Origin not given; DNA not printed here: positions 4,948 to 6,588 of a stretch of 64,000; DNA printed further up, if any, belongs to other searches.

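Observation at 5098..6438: Single-pass protein with an extracytoplasmic VWA domain and a cytoplasmic zinc ribbon plus FHA domain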

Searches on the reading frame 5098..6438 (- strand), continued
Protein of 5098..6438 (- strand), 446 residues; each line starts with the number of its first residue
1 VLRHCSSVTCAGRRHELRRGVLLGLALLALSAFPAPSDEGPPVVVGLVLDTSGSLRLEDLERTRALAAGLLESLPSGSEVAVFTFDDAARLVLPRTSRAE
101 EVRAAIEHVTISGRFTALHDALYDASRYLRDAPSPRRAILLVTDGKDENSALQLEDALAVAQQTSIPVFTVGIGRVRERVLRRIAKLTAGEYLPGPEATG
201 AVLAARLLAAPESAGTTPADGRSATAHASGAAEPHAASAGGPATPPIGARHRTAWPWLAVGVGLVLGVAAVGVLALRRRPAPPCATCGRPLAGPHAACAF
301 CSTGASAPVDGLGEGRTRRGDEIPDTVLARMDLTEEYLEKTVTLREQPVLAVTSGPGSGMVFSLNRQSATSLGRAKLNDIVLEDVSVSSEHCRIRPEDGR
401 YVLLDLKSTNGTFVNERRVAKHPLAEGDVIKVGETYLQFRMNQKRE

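Call 24: find_related_loci(query=A1, collection=genome_contigs, flank=6000)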
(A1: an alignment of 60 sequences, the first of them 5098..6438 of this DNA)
Query A1 (446 aa) in genome_contigs; peptide patterns used: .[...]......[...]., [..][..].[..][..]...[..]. (x = any residue, [..] = any of these).
598 stretches matched a pattern (row limit reached: there are more); 394 encode a relative of the query (tblastn E <= 1e-3); the best 80 are kept; 80 distinct loci.
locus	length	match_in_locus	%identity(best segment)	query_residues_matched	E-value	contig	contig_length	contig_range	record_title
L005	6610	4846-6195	52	8-445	4e-124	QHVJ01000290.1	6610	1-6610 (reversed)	MAG: Acidobacteria bacterium isolate AA35 14_1009_16_40cm_scaffold_42745_curated, whole genome shotgun sequence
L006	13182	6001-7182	54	47-445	5e-124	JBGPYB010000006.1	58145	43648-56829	MAG: Vicinamibacteria bacterium isolate OBJ1_062018_090_23 k141_450049_length_58145_cov_11.9527, whole genome shotgun se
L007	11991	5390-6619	50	42-445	3e-118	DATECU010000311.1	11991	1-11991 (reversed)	MAG TPA_asm: Vicinamibacteria bacterium isolate SMAG_U8280 k141_2606781, whole genome shotgun sequence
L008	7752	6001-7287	49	21-445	2e-114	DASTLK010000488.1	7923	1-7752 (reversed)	MAG TPA_asm: Vicinamibacteria bacterium isolate SMAG_U2771 k141_2052431, whole genome shotgun sequence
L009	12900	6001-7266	49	1-442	2e-113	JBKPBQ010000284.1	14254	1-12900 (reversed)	MAG: Acidobacteriota bacterium isolate GB_EKS_MAG_00074 GB_EKS_000001556228, whole genome shotgun sequence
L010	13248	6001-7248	48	5-445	3e-109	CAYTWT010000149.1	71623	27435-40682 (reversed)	MAG TPA_asm: uncultured Acidobacteriota bacterium isolate binchicken_co165_5 genome assembly, contig: k141_1235210, whol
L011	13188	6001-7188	51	18-444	5e-108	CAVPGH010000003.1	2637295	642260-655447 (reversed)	MAG: uncultured Acidobacteriota bacterium isolate MFD10007.bin.2.4 genome assembly, contig: contig_6528, whole genome sh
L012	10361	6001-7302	49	15-442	4e-107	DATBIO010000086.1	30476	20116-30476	MAG TPA_asm: Vicinamibacteria bacterium isolate SMAG_U3896 k141_2005912, whole genome shotgun sequence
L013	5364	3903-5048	47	30-439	8e-98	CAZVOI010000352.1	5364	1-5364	MAG TPA_asm: uncultured Acidobacteriota bacterium isolate binchicken_co165_156 genome assembly, contig: k141_2458730, wh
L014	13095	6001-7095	46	42-446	1e-91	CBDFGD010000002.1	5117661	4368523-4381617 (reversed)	MAG: Vicinamibacteria bacterium isolate b372e290-4d5a-4a71-9afd-fb28c1c12f3b genome assembly, contig: contig_2, whole ge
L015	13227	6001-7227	45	6-443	9e-89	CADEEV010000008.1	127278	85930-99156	MAG: uncultured Acidobacteria bacterium isolate Acidobacteria sp. RBC046 genome assembly, contig: MAG046_8, whole genome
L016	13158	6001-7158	47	32-445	2e-83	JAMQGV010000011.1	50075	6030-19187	MAG: Vicinamibacteria bacterium isolate ACD1 H2_k97_114000, whole genome shotgun sequence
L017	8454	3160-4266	45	39-439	1e-81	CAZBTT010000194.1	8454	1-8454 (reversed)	MAG TPA_asm: uncultured Acidobacteriota bacterium isolate SRP302447_co4_91 genome assembly, contig: NODE_22617_length_84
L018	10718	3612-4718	45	47-445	1e-79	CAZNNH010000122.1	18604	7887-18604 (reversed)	MAG TPA_asm: uncultured Acidobacteriota bacterium isolate binchicken_co129_729 genome assembly, contig: NODE_8681_length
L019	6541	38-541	55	277-445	6e-52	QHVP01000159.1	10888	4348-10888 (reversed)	MAG: Acidobacteria bacterium isolate AA29 14_0903_13_30cm_scaffold_1277780_curated, whole genome shotgun sequence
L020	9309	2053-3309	33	18-445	2e-47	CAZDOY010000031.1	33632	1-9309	MAG TPA_asm: uncultured Thermoanaerobaculia bacterium isolate binchicken_co151_514 genome assembly, contig: NODE_1672_le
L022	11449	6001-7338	32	3-445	3e-44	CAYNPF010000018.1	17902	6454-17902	MAG TPA_asm: uncultured bacterium isolate SRP089250_co1_36 genome assembly, contig: NODE_5207_length_17902_cov_6.796885,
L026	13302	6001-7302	32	6-445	7e-40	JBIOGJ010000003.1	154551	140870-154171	MAG: Thermoanaerobaculales bacterium isolate GcC5-19 k141_788068_length_154551_cov_175.7543, whole genome shotgun sequen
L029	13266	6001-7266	31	38-440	8e-36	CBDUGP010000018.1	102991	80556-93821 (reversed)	MAG TPA_asm: uncultured bacterium isolate SRR22808116_maxbin2_13 genome assembly, contig: ERZ25043450.47, whole genome s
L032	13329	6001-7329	33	50-440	1e-35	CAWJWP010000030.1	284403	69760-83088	MAG: Thermoanaerobaculia bacterium isolate MFD09206.bin.1.107 genome assembly, contig: contig_4297, whole genome shotgun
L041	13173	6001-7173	25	45-440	8e-23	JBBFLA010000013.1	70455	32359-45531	MAG: Spirochaetota bacterium isolate Uz-U4-13 NODE_13_length_70455_cov_13.334565, whole genome shotgun sequence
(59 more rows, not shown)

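Call 48: search_protein_families(library=pfam, proteins=[L022:5480-5953:+, L041:4977-5465:+, L020:3461-4777:+, L020:173-1654:-, L032:7369-8634:+, L029:4531-5748:+, L026:7380-7865:-, L032:3584-5170:-], max_evalue=0.0001)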
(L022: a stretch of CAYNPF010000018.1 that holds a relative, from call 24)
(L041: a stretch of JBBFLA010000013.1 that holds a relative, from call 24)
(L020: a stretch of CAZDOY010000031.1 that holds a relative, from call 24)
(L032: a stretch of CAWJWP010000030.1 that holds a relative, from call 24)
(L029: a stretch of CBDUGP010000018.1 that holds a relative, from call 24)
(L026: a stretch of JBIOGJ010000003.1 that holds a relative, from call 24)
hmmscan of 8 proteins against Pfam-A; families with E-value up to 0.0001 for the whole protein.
L022:5480-5953:+ (157 aa): 1 family
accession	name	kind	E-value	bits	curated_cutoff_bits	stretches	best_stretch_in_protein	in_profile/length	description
PF00994.29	MoCF_biosynth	-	2.4e-33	115.3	26.6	1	4-147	1-144/144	Probable molybdopterin binding domain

L041:4977-5465:+ (162 aa): 1 family
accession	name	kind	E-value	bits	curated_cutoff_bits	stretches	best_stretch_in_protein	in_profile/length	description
PF00994.29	MoCF_biosynth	-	7.6e-33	113.7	26.6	1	5-146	1-143/144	Probable molybdopterin binding domain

L020:3461-4777:+ (438 aa): 2 families
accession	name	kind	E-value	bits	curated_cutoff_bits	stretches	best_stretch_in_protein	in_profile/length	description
PF00152.25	tRNA-synt_2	-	2.2e-74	250.8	25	1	122-432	5-307/308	tRNA synthetases class II (D, K and N)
PF01336.31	tRNA_anti-codon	-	1.7e-13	50.7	27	1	25-100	1-71/75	OB-fold nucleic acid binding domain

L020:173-1654:- (493 aa): 2 families
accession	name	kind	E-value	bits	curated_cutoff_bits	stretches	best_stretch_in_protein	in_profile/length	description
PF01546.33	Peptidase_M20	-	4e-18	66.5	24.6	1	82-490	2-205/206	Peptidase family M20/M25/M40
PF07687.19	M20_dimer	-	3.2e-09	37.1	21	1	219-301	5-103/107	Peptidase dimerisation domain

L032:7369-8634:+ (421 aa): 1 family
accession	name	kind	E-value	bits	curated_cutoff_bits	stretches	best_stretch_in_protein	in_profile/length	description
PF05893.19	LuxC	-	2.1e-43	149.1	21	1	120-414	93-398/401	Acyl-CoA reductase (LuxC)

L029:4531-5748:+ (405 aa): 1 family
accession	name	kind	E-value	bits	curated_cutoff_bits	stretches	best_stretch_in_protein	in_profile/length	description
PF11383.14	DUF3187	-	2.6e-26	93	24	1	138-394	61-316/320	Protein of unknown function (DUF3187)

L026:7380-7865:- (161 aa): 2 families
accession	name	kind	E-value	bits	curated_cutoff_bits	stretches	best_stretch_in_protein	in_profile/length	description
PF13185.12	GAF_2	-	3.8e-08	34.1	28.6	1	51-158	19-131/136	GAF domain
PF01590.32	GAF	-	3.4e-07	31.3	22.4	1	39-158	7-129/133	GAF domain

L032:3584-5170:- (528 aa): 0 families

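Call 52: search_protein_representatives(alignment_id=A1)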
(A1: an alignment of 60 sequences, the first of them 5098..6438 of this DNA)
Query: 60 sequences, 432 profile positions. Proteins with E-value up to 0.001 (for the whole library): 190770; up to 1e-10: 50776; up to 1e-30: 1515. The best 150 are listed.
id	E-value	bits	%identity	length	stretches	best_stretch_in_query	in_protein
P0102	9.9e-179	611.4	-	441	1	1-432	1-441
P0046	3.9e-175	599.6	-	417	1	23-431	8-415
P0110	1.3e-172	591.2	-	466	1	7-431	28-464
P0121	2.0e-170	584.0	-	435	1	15-431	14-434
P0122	2.4e-164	564.0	-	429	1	2-432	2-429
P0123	3.7e-157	540.3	-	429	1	7-431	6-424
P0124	3.5e-154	530.5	-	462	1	7-431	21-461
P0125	4.9e-153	526.7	-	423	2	15-266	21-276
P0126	1.1e-152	525.5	-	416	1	19-431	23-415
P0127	8.0e-150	516.2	-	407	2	11-273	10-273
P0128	3.3e-148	510.8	-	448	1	9-430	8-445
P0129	4.6e-148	510.4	-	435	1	12-431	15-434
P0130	1.6e-144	498.7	-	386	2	13-216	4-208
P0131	2.1e-143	495.0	-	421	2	12-268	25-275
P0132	8.6e-143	493.0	-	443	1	10-431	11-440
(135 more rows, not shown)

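Call 53: search_protein_families(library=padloc, proteins=[window:5098-6438:-], max_evalue=0.01)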
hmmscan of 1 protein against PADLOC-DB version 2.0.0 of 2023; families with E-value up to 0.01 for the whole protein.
window:5098-6438:- (446 aa): 0 families
